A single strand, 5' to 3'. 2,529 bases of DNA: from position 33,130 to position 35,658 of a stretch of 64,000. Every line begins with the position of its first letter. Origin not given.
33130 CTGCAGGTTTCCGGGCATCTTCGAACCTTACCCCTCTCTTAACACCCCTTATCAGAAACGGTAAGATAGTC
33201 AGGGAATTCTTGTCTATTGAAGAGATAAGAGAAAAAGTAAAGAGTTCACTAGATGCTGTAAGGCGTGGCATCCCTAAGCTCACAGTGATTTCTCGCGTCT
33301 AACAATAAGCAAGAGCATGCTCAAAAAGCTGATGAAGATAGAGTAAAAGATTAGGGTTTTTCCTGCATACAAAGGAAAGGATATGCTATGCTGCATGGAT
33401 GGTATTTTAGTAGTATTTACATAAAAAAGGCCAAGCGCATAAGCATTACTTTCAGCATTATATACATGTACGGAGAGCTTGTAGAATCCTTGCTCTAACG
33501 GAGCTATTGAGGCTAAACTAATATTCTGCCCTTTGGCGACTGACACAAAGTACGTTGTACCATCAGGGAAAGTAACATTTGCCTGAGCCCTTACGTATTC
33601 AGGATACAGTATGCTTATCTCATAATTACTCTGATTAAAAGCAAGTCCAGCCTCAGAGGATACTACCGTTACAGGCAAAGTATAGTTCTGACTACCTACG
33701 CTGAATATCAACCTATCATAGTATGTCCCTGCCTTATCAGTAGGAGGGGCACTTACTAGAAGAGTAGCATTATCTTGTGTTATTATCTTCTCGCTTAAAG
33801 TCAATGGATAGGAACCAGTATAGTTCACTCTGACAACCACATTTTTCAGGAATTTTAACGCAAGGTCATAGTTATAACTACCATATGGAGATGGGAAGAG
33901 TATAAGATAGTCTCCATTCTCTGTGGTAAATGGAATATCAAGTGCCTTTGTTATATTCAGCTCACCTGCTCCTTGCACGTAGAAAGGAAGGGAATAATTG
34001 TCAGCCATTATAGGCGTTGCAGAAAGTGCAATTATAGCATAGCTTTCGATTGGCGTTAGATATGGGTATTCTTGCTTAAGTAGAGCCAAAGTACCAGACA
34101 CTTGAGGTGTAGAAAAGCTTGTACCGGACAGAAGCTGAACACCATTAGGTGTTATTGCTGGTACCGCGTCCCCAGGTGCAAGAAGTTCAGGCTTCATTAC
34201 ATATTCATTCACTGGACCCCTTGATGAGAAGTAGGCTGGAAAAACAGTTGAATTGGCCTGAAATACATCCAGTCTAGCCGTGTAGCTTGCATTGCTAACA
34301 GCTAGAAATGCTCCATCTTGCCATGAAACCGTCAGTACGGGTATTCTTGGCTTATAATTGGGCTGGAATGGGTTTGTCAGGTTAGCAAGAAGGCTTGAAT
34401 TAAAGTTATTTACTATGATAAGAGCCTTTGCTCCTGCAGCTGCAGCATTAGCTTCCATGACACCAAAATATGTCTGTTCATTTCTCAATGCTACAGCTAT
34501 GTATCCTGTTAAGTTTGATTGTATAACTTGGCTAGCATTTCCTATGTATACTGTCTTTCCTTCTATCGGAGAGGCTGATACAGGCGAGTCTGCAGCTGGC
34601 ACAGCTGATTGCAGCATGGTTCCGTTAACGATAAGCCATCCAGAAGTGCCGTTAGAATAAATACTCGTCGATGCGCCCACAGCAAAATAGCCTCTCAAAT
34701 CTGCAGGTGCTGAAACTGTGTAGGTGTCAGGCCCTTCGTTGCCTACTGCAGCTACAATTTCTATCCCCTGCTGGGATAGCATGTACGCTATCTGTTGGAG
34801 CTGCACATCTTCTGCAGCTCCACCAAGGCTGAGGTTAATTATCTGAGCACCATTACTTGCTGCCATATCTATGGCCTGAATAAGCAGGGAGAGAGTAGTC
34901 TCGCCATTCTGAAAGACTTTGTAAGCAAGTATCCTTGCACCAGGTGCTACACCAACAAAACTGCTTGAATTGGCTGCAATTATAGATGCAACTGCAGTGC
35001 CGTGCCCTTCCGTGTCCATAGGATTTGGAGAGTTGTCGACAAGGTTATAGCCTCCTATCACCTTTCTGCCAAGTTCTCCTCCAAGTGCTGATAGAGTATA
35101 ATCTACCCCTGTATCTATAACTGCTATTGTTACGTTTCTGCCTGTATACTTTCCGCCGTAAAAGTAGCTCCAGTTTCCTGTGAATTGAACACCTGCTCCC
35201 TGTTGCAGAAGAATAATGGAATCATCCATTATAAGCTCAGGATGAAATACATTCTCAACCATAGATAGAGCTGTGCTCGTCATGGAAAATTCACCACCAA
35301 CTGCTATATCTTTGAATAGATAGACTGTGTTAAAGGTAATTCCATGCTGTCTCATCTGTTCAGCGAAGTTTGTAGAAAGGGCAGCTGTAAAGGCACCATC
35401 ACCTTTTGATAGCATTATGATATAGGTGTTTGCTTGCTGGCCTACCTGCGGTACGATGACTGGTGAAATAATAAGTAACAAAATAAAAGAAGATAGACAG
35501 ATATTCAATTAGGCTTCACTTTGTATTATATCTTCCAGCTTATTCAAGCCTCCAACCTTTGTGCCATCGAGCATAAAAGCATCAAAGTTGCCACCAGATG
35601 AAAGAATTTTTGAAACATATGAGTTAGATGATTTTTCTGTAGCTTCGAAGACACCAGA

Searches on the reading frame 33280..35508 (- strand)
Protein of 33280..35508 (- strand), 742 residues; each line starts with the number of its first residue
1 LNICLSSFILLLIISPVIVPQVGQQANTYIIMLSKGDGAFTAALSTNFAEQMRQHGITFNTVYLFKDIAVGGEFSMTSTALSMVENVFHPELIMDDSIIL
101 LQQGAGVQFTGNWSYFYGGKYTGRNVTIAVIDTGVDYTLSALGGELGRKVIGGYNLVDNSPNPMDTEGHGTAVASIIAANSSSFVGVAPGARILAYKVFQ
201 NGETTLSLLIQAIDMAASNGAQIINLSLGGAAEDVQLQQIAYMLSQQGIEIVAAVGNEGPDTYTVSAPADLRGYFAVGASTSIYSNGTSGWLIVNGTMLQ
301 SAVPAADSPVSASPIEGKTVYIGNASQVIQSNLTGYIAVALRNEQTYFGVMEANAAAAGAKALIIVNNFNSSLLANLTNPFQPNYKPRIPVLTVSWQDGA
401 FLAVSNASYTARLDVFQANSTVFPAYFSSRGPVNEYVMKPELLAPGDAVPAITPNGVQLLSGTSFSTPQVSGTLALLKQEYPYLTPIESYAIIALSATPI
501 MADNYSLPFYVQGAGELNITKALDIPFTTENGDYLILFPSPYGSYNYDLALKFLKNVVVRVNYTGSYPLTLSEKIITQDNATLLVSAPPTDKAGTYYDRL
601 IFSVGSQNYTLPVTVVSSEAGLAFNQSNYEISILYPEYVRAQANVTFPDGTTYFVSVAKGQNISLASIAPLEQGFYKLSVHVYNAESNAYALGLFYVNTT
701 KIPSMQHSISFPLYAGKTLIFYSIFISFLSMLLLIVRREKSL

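Call 64: search_protein_families(library=pfam, proteins=[window:33280-35508:-], max_evalue=0.00001)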
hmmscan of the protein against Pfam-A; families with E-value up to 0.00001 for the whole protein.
window:33280-35508:- (742 aa): 2 families
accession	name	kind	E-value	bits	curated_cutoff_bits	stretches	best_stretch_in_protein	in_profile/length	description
PF00082.27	Peptidase_S8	-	2.1e-49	168.8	21.8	1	123-500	1-276/288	Subtilase family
PF02225.27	PA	-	1.8e-07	31.6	23.9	1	325-400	15-93/95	PA domain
